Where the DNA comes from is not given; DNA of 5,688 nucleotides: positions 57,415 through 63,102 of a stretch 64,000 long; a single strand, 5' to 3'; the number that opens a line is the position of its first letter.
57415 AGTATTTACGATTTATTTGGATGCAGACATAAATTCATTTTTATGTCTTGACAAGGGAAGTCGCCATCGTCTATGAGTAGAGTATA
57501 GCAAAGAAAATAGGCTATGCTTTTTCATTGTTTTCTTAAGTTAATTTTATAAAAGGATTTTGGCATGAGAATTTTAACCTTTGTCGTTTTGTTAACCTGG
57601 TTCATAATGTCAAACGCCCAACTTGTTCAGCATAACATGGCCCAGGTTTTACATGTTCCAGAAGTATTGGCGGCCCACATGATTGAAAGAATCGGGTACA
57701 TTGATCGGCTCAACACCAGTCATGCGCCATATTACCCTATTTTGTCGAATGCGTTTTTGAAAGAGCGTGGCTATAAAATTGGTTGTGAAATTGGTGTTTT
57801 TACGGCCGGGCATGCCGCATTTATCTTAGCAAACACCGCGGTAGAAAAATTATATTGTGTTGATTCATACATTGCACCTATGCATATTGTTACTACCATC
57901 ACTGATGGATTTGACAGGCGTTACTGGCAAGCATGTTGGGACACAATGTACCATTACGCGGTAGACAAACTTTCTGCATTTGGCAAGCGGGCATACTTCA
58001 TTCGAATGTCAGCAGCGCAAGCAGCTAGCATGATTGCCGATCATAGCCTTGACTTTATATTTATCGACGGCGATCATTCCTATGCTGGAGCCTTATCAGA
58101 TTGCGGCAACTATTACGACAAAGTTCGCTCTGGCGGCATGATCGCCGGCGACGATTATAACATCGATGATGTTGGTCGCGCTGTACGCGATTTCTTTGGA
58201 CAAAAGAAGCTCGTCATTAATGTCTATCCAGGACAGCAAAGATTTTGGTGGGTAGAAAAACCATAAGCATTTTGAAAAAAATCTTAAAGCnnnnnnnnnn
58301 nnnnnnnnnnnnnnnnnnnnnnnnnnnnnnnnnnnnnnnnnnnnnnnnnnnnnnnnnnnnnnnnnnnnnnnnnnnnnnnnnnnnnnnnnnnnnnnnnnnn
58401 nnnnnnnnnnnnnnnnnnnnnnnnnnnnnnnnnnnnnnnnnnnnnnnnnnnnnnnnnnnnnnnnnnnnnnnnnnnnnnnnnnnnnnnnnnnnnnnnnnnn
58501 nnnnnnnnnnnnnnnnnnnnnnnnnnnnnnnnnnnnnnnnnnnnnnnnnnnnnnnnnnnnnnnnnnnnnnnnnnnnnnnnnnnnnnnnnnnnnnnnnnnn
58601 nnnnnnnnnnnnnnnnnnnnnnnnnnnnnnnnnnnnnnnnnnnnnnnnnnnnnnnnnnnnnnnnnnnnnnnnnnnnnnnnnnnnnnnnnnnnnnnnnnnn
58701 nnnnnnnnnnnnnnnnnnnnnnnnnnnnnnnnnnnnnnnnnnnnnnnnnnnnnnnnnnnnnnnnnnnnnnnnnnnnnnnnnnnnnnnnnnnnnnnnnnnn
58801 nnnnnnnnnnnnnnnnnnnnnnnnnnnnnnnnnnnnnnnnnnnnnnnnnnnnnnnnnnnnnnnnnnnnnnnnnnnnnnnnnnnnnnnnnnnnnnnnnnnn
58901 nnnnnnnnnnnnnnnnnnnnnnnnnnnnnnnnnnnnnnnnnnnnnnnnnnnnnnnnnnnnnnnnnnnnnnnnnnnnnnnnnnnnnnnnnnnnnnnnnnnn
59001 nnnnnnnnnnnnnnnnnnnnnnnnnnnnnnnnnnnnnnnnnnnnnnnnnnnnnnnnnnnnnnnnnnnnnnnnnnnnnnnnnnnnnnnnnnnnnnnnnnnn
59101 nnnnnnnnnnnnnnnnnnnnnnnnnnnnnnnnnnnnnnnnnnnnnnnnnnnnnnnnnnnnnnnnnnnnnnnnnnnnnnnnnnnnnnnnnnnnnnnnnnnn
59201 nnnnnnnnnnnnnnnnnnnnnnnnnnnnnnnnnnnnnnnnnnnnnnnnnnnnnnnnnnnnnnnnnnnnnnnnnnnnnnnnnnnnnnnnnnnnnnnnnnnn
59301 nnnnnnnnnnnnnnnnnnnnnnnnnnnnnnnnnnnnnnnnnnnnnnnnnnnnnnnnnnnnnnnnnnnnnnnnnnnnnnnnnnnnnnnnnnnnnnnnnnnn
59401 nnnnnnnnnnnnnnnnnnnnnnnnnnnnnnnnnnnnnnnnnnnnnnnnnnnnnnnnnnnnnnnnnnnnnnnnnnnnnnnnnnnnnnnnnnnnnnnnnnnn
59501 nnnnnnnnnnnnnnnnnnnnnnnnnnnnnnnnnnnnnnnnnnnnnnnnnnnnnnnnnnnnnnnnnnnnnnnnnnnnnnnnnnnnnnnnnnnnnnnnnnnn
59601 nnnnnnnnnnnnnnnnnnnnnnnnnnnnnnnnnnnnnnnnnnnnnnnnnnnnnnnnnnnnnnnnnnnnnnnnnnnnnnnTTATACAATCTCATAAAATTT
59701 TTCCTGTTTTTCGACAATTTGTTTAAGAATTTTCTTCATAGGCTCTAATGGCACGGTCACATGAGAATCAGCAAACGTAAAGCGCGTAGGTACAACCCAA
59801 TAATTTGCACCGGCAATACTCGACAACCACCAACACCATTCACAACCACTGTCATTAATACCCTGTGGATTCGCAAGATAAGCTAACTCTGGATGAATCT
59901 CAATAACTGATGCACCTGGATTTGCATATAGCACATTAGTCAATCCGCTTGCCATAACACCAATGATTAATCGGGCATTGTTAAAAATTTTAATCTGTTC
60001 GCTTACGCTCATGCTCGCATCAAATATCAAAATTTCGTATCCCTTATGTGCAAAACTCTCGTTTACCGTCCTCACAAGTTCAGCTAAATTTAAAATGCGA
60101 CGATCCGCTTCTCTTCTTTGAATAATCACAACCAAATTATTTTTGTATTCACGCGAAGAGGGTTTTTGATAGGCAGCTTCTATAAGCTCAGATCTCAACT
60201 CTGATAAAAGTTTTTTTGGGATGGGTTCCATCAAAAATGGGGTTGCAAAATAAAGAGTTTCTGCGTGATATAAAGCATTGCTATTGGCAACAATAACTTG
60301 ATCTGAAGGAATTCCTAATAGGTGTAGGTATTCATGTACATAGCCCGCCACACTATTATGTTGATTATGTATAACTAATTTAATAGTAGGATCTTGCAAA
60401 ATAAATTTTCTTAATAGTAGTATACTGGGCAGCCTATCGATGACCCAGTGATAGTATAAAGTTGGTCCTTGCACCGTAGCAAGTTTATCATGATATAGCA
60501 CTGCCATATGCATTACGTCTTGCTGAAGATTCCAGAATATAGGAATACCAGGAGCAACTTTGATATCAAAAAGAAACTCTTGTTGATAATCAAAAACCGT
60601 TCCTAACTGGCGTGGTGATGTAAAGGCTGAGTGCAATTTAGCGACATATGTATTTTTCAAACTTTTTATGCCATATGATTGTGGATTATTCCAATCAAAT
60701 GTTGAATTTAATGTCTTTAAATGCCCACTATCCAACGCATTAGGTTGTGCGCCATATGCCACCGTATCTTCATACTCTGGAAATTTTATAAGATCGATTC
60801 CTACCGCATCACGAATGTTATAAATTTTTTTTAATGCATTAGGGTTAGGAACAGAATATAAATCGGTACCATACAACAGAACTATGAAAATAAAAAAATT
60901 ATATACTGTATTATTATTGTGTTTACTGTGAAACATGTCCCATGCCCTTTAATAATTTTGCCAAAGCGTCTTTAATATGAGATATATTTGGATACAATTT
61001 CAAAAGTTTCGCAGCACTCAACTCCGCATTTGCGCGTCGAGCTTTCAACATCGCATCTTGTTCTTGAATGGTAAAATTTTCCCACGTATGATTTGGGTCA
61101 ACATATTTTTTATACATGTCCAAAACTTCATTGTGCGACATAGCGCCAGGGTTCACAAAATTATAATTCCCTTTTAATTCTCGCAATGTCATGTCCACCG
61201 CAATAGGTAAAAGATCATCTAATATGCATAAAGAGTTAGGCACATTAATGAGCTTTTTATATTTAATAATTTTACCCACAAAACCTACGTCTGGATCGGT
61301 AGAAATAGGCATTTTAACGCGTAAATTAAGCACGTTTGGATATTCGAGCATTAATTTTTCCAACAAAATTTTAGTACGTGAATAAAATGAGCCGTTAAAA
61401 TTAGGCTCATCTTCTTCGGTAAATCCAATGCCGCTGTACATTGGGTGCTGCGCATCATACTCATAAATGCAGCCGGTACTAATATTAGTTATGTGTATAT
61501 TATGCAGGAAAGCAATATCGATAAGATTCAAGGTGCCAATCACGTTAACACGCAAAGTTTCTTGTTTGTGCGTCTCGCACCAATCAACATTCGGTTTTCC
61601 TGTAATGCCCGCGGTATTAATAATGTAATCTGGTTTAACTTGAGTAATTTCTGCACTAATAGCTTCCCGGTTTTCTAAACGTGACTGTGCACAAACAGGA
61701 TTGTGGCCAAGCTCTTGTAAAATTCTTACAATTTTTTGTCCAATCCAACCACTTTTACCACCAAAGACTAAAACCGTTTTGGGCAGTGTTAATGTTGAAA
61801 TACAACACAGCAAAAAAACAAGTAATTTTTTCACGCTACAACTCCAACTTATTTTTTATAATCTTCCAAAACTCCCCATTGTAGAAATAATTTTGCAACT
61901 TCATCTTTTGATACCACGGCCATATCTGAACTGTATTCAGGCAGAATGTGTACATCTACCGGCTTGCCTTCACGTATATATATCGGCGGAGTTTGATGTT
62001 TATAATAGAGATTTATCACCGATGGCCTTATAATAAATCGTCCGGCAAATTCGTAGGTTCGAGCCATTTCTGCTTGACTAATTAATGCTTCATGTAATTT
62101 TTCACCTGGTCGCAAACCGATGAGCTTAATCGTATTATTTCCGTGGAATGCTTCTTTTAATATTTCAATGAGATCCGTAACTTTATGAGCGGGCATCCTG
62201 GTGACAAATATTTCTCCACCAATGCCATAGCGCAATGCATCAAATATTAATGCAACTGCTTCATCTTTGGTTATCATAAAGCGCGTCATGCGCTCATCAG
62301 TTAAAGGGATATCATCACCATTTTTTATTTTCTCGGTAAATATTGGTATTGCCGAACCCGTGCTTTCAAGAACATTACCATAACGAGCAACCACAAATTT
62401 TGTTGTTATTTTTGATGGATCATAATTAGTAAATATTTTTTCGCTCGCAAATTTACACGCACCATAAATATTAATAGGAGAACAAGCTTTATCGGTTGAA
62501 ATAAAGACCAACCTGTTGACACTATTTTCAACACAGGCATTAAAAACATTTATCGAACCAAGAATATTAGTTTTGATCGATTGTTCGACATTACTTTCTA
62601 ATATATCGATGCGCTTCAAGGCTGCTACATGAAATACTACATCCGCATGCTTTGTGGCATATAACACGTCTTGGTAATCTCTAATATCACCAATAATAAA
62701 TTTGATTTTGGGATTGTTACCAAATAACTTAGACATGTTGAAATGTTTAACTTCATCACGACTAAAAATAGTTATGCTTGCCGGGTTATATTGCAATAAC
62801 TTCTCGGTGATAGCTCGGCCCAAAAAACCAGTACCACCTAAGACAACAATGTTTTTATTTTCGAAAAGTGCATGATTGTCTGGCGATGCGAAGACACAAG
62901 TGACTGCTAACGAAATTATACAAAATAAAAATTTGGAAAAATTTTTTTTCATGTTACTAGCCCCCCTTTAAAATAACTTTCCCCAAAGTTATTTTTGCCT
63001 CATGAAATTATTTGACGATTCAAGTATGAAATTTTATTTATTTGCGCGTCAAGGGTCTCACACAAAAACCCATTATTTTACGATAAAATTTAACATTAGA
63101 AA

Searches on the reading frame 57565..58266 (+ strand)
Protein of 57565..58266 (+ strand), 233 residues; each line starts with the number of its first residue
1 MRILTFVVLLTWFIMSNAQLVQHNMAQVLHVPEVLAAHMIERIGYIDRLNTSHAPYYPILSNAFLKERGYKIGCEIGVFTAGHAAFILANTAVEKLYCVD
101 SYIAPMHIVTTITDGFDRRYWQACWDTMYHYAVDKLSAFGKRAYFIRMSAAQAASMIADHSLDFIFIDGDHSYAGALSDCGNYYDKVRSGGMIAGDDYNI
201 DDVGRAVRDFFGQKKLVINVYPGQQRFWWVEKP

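Call 97: search_protein_families(library=pfam, proteins=[window:57565-58266:+], max_evalue=0.00001)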
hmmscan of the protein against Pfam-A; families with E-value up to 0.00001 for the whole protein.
window:57565-58266:+ (233 aa): 1 family
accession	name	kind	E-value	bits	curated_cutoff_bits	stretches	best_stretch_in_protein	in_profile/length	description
PF13578.12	Methyltransf_24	-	2.6e-12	48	26.3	1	72-198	3-105/105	Methyltransferase domain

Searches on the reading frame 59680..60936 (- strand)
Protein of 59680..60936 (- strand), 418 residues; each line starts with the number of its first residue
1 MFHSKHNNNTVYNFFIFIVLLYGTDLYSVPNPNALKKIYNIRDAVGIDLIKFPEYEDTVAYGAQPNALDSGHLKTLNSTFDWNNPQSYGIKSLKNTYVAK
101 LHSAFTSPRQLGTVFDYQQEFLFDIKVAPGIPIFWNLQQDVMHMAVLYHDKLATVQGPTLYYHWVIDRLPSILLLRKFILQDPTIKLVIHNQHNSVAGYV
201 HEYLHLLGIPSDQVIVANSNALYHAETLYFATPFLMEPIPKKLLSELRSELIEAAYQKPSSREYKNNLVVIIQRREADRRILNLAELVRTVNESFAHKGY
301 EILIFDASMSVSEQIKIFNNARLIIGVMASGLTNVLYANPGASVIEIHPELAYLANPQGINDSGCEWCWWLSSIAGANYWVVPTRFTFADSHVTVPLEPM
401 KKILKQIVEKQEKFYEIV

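Call 97: search_protein_families(library=pfam, proteins=[window:59680-60936:-], max_evalue=0.00001)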
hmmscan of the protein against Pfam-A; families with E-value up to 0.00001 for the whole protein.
window:59680-60936:- (418 aa): 1 family
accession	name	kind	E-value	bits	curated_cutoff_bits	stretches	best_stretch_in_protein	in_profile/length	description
PF04577.19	Glyco_transf_61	-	1.3e-22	80.9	27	1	161-345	1-137/137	Glycosyltransferase 61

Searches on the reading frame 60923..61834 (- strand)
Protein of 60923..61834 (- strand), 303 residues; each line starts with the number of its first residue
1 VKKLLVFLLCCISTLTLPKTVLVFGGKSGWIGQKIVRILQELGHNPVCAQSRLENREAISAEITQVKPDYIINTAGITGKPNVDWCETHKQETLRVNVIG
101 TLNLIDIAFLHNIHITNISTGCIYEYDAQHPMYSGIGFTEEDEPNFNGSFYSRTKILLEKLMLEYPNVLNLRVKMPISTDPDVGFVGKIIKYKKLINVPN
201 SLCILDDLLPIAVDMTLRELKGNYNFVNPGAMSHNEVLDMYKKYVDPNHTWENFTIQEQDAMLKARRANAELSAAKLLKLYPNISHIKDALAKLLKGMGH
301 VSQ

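Call 97: search_protein_families(library=pfam, proteins=[window:60923-61834:-], max_evalue=0.00001)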
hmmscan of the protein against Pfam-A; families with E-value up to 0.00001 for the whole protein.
window:60923-61834:- (303 aa): 2 families
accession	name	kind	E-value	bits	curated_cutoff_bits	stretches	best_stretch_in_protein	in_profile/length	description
PF01370.27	Epimerase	-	1.3e-15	58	20.9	1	26-166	5-157/240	NAD dependent epimerase/dehydratase family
PF04321.23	RmlD_sub_bind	-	1.2e-14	54.5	27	1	21-172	3-147/287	RmlD substrate binding domain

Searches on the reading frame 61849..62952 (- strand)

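Call 97: search_protein_families(library=pfam, proteins=[window:61849-62952:-], max_evalue=0.00001)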
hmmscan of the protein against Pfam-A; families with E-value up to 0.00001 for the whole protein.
window:61849-62952:- (367 aa): 8 families
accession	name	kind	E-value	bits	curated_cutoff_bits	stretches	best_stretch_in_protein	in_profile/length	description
PF02719.21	Polysacc_synt_2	-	1.4e-84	284.2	20.2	1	35-308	1-291/293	Polysaccharide biosynthesis protein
PF01370.27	Epimerase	-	8.1e-23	81.5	20.9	1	35-224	1-209/240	NAD dependent epimerase/dehydratase family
PF01073.25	3Beta_HSD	-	1.1e-20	74.3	22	1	36-159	1-122/280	3-beta hydroxysteroid dehydrogenase/isomerase family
PF16363.11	GDP_Man_Dehyd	-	1.9e-13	51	27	1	37-177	2-167/332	GDP-mannose 4,6 dehydratase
PF04321.23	RmlD_sub_bind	-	2.4e-11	43.7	27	1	34-216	2-174/287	RmlD substrate binding domain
PF07993.18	NAD_binding_4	-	1e-10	41.6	20.1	1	39-158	3-141/258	Male sterility protein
PF13460.12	NAD_binding_10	-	2.1e-10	41.2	27.2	1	39-156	1-101/184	NAD(P)H-binding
PF00106.31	adh_short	-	1.6e-07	31.5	26.6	1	33-173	1-159/195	short chain dehydrogenase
